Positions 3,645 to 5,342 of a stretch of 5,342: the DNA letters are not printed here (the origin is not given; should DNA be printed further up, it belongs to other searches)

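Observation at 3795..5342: Unlisted ORF: GT2 donor synthase fused in frame to a GT-C-like membrane transferase domain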

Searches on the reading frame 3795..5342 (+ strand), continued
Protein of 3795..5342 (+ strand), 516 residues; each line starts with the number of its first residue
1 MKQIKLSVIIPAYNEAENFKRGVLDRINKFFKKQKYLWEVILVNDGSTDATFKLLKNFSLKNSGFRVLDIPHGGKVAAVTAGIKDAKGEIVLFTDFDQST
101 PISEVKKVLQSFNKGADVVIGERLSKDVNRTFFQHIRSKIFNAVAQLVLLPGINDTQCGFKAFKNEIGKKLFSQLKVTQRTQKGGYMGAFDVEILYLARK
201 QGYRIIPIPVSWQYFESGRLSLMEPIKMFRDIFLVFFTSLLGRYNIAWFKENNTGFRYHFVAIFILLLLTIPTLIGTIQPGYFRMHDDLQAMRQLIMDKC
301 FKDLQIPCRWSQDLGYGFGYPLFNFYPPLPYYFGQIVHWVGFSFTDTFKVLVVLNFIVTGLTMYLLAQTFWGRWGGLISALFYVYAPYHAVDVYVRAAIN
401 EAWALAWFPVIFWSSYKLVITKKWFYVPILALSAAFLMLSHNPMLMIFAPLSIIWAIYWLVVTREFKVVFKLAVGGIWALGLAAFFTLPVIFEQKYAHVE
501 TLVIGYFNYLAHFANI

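Call 68: search_protein_families(library=pfam, proteins=[P0123, P0131, P0183, P0134, P0121, P0125, P0150, P0166, P0237], max_evalue=0.001)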
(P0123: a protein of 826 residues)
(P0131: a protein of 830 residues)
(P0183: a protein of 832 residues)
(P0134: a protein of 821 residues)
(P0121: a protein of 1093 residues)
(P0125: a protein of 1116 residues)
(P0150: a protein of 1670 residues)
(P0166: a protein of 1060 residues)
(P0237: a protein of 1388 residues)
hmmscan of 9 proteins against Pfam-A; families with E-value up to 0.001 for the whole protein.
P0123 (826 aa): 6 families
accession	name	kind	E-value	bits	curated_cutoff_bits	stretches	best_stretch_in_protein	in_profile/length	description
PF00535.33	Glycos_transf_2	-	7.6e-23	81.7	23.3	1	11-185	1-166/168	Glycosyl transferase family 2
PF13641.12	Glyco_tranf_2_3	-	7.2e-15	56.1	27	1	8-232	2-220/230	Glycosyltransferase like family 2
PF10131.15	PTPS_related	-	2.1e-14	53.3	26.4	1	336-677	1-287/621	6-pyruvoyl-tetrahydropterin synthase related domain; membrane protein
PF10111.15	Glyco_tranf_2_2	-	2.6e-05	24.3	27.3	0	36-105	25-101/276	Glycosyltransferase like family 2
PF13632.12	Glyco_trans_2_3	-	7.6e-05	23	27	1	154-243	55-129/198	Glycosyl transferase family group 2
PF13231.12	PMT_2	-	0.00062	20.5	26.1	1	340-485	3-145/160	Dolichyl-phosphate-mannose-protein mannosyltransferase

P0131 (830 aa): 4 families
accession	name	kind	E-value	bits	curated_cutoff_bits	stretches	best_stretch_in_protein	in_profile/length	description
PF00535.33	Glycos_transf_2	-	1.1e-25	91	23.3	1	6-121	1-117/168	Glycosyl transferase family 2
PF13641.12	Glyco_tranf_2_3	-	9.7e-14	52.4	27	1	5-225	3-216/230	Glycosyltransferase like family 2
PF10111.15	Glyco_tranf_2_2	-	1.7e-06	28.2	27.3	1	32-208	28-204/276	Glycosyltransferase like family 2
PF10131.15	PTPS_related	-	1.8e-05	23.8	26.4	1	339-672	1-310/621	6-pyruvoyl-tetrahydropterin synthase related domain; membrane protein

P0183 (832 aa): 5 families
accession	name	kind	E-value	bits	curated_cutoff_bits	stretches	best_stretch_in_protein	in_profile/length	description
PF00535.33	Glycos_transf_2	-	3.4e-26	92.6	23.3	1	5-178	1-167/168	Glycosyl transferase family 2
PF13641.12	Glyco_tranf_2_3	-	7.6e-16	59.3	27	1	2-218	1-214/230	Glycosyltransferase like family 2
PF10111.15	Glyco_tranf_2_2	-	2e-11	44.3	27.3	1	6-204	2-205/276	Glycosyltransferase like family 2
PF13632.12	Glyco_trans_2_3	-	5.4e-05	23.5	27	1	83-220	4-127/198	Glycosyl transferase family group 2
PF02709.20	Glyco_transf_7C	-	0.00018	21.5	23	1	159-210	15-67/78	N-terminal domain of galactosyltransferase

P0134 (821 aa): 4 families
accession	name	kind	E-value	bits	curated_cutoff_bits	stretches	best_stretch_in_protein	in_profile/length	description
PF00535.33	Glycos_transf_2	-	2.1e-25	90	23.3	1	4-133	1-129/168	Glycosyl transferase family 2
PF13641.12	Glyco_tranf_2_3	-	9.2e-16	59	27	1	3-234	3-227/230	Glycosyltransferase like family 2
PF10111.15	Glyco_tranf_2_2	-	4.2e-06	26.9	27.3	1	31-198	29-196/276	Glycosyltransferase like family 2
PF10131.15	PTPS_related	-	8.5e-06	24.9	26.4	1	329-653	1-308/621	6-pyruvoyl-tetrahydropterin synthase related domain; membrane protein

P0121 (1093 aa): 3 families
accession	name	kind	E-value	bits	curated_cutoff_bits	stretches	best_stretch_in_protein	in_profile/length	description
PF10131.15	PTPS_related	-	8.9e-30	104.1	26.4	2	70-432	1-346/621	6-pyruvoyl-tetrahydropterin synthase related domain; membrane protein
PF09586.16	YfhO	-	1.8e-17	63.5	28.5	2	56-411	55-401/835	Bacterial membrane protein YfhO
PF13231.12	PMT_2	-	0.00063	20.4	26.1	1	621-751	4-132/160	Dolichyl-phosphate-mannose-protein mannosyltransferase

P0125 (1116 aa): 1 family
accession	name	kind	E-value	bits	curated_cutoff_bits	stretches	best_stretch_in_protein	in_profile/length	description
PF10131.15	PTPS_related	-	1e-20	74.2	26.4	2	83-390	4-300/621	6-pyruvoyl-tetrahydropterin synthase related domain; membrane protein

P0150 (1670 aa): 2 families
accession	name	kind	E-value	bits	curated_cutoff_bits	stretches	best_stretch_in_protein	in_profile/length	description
PF11303.13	DUF3105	-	3.1e-16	60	25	2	1512-1560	9-59/130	Protein of unknown function (DUF3105)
PF10131.15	PTPS_related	-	3e-12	46.3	26.4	2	892-1260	8-301/621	6-pyruvoyl-tetrahydropterin synthase related domain; membrane protein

P0166 (1060 aa): 2 families
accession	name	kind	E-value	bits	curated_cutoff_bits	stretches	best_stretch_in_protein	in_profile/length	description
PF10131.15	PTPS_related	-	4.3e-08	32.5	26.4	1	65-371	1-300/621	6-pyruvoyl-tetrahydropterin synthase related domain; membrane protein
PF13231.12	PMT_2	-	0.00018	22.2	26.1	1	599-731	8-142/160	Dolichyl-phosphate-mannose-protein mannosyltransferase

P0237 (1388 aa): 14 families
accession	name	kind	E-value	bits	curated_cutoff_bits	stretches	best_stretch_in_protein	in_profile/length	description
PF11028.14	TMEM260-like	-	7e-34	117.6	24.2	1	627-805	1-176/179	Protein O-mannosyl-transferase TMEM260-like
PF13181.12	TPR_8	-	6.7e-18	63.7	25.7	1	1165-1198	1-34/34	Tetratricopeptide repeat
PF07719.23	TPR_2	-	1.4e-15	56.5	27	1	1165-1198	1-34/34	Tetratricopeptide repeat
PF14559.12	TPR_19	-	2.6e-13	50.5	25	2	1277-1332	3-58/68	Tetratricopeptide repeat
PF00515.34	TPR_1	-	2.3e-12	46.6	27.8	1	1165-1198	1-34/34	Tetratricopeptide repeat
PF13414.12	TPR_11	-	5.2e-12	45.7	26.8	0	1277-1310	6-39/42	TPR repeat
PF13431.12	TPR_17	-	6.7e-09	35.8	24.4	1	1188-1217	2-31/34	Tetratricopeptide repeat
PF13432.12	TPR_16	-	1.1e-08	35.8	32.7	0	1277-1332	9-64/65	Tetratricopeptide repeat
PF13424.12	TPR_12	-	1.9e-08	34.8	30.1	0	1277-1328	15-74/77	Tetratricopeptide repeat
PF10131.15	PTPS_related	-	8e-07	28.3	26.4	1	79-407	2-304/621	6-pyruvoyl-tetrahydropterin synthase related domain; membrane protein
PF13176.12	TPR_7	-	3.4e-06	27.2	27.9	0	1335-1368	1-33/36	Tetratricopeptide repeat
PF13174.12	TPR_6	-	5.1e-06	27.2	26.3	0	1342-1362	8-28/33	Tetratricopeptide repeat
PF13428.12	TPR_14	-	3.3e-05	24.6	23.5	0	1302-1338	4-40/44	Tetratricopeptide repeat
PF12895.13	ANAPC3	-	0.00081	20.1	27.2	0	1278-1359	2-81/82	Anaphase-promoting complex, cyclosome, subunit 3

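Call 71: search_protein_families(library=ncbifam, proteins=[P0123, P0134], max_evalue=0.00001)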
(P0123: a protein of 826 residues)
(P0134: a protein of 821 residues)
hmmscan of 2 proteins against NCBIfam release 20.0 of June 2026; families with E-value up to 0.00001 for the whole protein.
P0123 (826 aa): 11 families
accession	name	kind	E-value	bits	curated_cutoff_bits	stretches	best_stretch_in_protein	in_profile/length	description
NF041875.1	EPS_EpsD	equivalog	2.2e-15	56.9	370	1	10-227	1-210/325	exopolysaccharide biosynthesis glycosyltransferase EpsD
TIGR03965.1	mycofact_glyco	equivalog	5.5e-14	51.9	280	1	5-225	71-282/467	mycofactocin biosynthesis glycosyltransferase MftF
TIGR01556.1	rhamnosyltran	subfamily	4e-13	49.2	200.55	1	26-257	9-230/281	rhamnosyltransferase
TIGR04283.1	glyco_like_mftF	equivalog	3.4e-12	46.4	182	1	10-119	1-107/221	TIGR04283 family arsenosugar biosynthesis glycosyltransferase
TIGR03937.1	PgaC_IcaA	equivalog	1.1e-11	44.4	422.3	1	3-219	40-246/407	poly-beta-1,6-N-acetyl-D-glucosamine synthase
NF007482.0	PRK10073.1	equivalog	7.6e-11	41.6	423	1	6-108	4-108/334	glycosyltransferase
NF038299.1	EPS_HpsN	equivalog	1.5e-10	40.5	425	1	8-251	1-247/317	hormogonium polysaccharide biosynthesis glycosyltransferase HpsN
NF047683.1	TeichurnBiosyTuaG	equivalog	2.1e-10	40.7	400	1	5-113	3-114/252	teichuronic acid biosynthesis protein TuaG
TIGR03111.1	glyc2_xrt_Gpos1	hypoth_equivalog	3.2e-09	36.1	363.95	1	5-135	46-181/439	TIGR03111 family XrtG-associated glycosyltransferase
NF038302.1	EPS_HpsE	equivalog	1.6e-08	33.9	300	1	10-224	3-223/307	hormogonium polysaccharide biosynthesis glycosyltransferase HpsE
NF050050.1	ProtGlycPglI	equivalog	3.4e-08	33.2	500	1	8-106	2-104/306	GalNAc(5)-diNAcBac-PP-undecaprenol beta-1,3-glucosyltransferase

P0134 (821 aa): 17 families
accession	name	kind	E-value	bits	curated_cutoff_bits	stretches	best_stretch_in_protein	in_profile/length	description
TIGR01556.1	rhamnosyltran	subfamily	3.7e-17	62.4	200.55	1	19-228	9-210/281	rhamnosyltransferase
NF041875.1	EPS_EpsD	equivalog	1.3e-14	54.4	370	1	3-220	1-208/325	exopolysaccharide biosynthesis glycosyltransferase EpsD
NF047683.1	TeichurnBiosyTuaG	equivalog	4.4e-14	52.7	400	1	2-113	7-117/252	teichuronic acid biosynthesis protein TuaG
NF007482.0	PRK10073.1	equivalog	4.9e-14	52.1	423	1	2-109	7-112/334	glycosyltransferase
TIGR03937.1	PgaC_IcaA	equivalog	1.1e-10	41.1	422.3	1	2-107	46-150/407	poly-beta-1,6-N-acetyl-D-glucosamine synthase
TIGR04009.1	wcaE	equivalog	1.4e-10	40.9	369.2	1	1-122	1-122/248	colanic acid biosynthesis glycosyltransferase WcaE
TIGR03111.1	glyc2_xrt_Gpos1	hypoth_equivalog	1.4e-10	40.6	363.95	1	2-125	50-174/439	TIGR03111 family XrtG-associated glycosyltransferase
NF050050.1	ProtGlycPglI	equivalog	1.7e-10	40.8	500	1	3-108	4-109/306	GalNAc(5)-diNAcBac-PP-undecaprenol beta-1,3-glucosyltransferase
NF038302.1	EPS_HpsE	equivalog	2.3e-10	39.9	300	1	2-218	2-222/307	hormogonium polysaccharide biosynthesis glycosyltransferase HpsE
TIGR03965.1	mycofact_glyco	equivalog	4.3e-10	39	280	1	2-223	75-285/467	mycofactocin biosynthesis glycosyltransferase MftF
TIGR04283.1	glyco_like_mftF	equivalog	2e-09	37.3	182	1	3-114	1-105/221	TIGR04283 family arsenosugar biosynthesis glycosyltransferase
NF053739.1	GlytfEpsEBac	equivalog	1.1e-08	34.4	450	1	3-126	3-126/265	glycosyltransferase EpsE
TIGR04242.1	nodulat_NodC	equivalog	1.7e-07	30.6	550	1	3-126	50-174/395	chitooligosaccharide synthase NodC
NF050113.1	gal_furan_GlfT1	equivalog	3.7e-07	29.8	330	1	5-223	3-211/290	galactofuranosyltransferase GlfT1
NF038299.1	EPS_HpsN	equivalog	1.4e-06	27.5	425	1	2-222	2-224/317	hormogonium polysaccharide biosynthesis glycosyltransferase HpsN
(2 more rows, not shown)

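Call 75: search_protein_families(library=pfam, alignment_id=A3, max_evalue=0.001)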
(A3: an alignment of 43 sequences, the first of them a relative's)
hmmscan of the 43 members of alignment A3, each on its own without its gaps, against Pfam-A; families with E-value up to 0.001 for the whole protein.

A. member 1, L009:74-1936:+ (621 aa): 5 families
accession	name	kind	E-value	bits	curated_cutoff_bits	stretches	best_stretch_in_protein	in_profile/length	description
PF00733.27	Asn_synthase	-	9e-81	272.7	21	1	232-615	2-353/354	Asparagine synthase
PF13537.11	GATase_7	-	9.7e-46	155.2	25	1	47-164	2-122/123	Glutamine amidotransferase domain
PF13522.11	GATase_6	-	5.3e-41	140.1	27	1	31-159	1-130/130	Glutamine amidotransferase domain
PF12481.13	DUF3700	-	0.00016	21.7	27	1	111-161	123-174/228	Aluminium induced protein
PF06508.19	QueC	-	0.00068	19.6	22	0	252-304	4-56/210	Queuosine biosynthesis protein QueC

B. families by the number of members that match (of 43 scanned): 60 families (the first 25 are shown)
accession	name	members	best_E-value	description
PF13231.12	PMT_2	16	3.5e-16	Dolichyl-phosphate-mannose-protein mannosyltransferase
PF02366.24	PMT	10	1.5e-08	Dolichyl-phosphate-mannose-protein mannosyltransferase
PF00535.33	Glycos_transf_2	6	7.1e-31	Glycosyl transferase family 2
PF13641.12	Glyco_tranf_2_3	5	2.4e-19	Glycosyltransferase like family 2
PF10111.15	Glyco_tranf_2_2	5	1.9e-12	Glycosyltransferase like family 2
PF13632.12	Glyco_trans_2_3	3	6.2e-11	Glycosyl transferase family group 2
PF13489.12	Methyltransf_23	2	1.7e-26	Methyltransferase domain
PF13847.12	Methyltransf_31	2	3e-17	Methyltransferase domain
PF08241.18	Methyltransf_11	2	5.3e-16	Methyltransferase domain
PF13649.12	Methyltransf_25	2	4.9e-15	Methyltransferase domain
PF08242.18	Methyltransf_12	2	9.7e-15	Methyltransferase domain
PF10131.15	PTPS_related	2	1.7e-13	6-pyruvoyl-tetrahydropterin synthase related domain; membrane protein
PF08003.17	Methyltransf_9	2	3.7e-09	Protein of unknown function (DUF1698)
PF13506.12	Glyco_transf_21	2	9.1e-06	Glycosyl transferase family 21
PF02516.20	STT3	2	9.5e-05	Oligosaccharyl transferase STT3, N-terminal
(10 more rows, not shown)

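Call 76: search_protein_families(library=pfam, proteins=[L012:11790-12290:+, L012:9472-10071:+, L012:11050-11790:+, L012:8460-9434:+, L012:10076-11002:-, L011:8426-9682:+, L011:1596-2849:+, L013:165-1589:+, L010:108-1070:+], max_evalue=0.01)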
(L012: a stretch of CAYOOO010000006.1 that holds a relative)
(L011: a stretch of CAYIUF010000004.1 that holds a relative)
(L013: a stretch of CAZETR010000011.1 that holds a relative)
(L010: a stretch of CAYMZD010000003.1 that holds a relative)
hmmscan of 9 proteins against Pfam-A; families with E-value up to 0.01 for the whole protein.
L012:11790-12290:+ (167 aa): 7 families
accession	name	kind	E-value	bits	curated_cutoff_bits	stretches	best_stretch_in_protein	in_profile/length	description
PF00702.32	Hydrolase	-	3.5e-13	50.8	26.4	1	17-142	84-191/191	haloacid dehalogenase-like hydrolase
PF13242.12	Hydrolase_like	-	4.4e-10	39.8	22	1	103-144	2-44/75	HAD-hyrolase-like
PF08645.17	PNK3P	-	5.1e-10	39.7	22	1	11-132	8-127/161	Polynucleotide kinase 3 phosphatase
PF13419.12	HAD_2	-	5e-09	37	23.8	1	30-144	78-174/178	Haloacid dehalogenase-like hydrolase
PF12710.13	HAD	-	0.00011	23.2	27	1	28-138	74-188/189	haloacid dehalogenase-like hydrolase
PF13344.12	Hydrolase_6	-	0.0003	21.2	27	1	6-73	1-55/101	Haloacid dehalogenase-like hydrolase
PF18143.6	HAD_SAK_2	-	0.0059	17.4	27.5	0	7-66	3-59/139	HAD domain in Swiss Army Knife RNA repair proteins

L012:9472-10071:+ (200 aa): 2 families
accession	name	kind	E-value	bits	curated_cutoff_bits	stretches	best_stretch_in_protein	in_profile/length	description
PF13580.11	SIS_2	-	2.4e-18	66.9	27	1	10-147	5-137/138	SIS domain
PF01380.27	SIS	-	2.4e-08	34.3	25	1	97-166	37-105/131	SIS domain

L012:11050-11790:+ (247 aa): 2 families
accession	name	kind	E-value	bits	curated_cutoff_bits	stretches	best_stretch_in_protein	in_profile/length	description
PF00483.29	NTP_transferase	-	1.5e-40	139.8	21.2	1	2-238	1-244/245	Nucleotidyl transferase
PF12804.13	NTP_transf_3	-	5.3e-07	30.4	27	1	3-66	1-58/160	MobA-like NTP transferase domain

L012:8460-9434:+ (325 aa): 2 families
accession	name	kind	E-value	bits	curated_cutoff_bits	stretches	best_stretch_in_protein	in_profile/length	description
PF00288.32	GHMP_kinases_N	-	4.7e-14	52.8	22.3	1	72-155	7-87/87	GHMP kinases N terminal domain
PF08544.19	GHMP_kinases_C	-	7.4e-14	52.3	21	1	226-304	2-81/85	GHMP kinases C terminal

L012:10076-11002:- (308 aa): 1 family
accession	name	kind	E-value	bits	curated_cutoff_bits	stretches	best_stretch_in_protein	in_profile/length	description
PF00293.34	NUDIX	-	0.0015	18.9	21.1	1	118-185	4-62/134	NUDIX domain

L011:8426-9682:+ (419 aa): 0 families

L011:1596-2849:+ (418 aa): 0 families

L013:165-1589:+ (475 aa): 1 family
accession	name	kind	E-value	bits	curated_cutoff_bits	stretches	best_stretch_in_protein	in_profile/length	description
PF13231.12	PMT_2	-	1.4e-06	29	26.1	1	63-213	3-156/160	Dolichyl-phosphate-mannose-protein mannosyltransferase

L010:108-1070:+ (321 aa): 1 family
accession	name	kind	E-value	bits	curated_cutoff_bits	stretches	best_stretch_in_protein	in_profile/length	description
PF09594.16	GT87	-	6.2e-05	23.3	25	1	35-151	27-146/237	Glycosyltransferase family 87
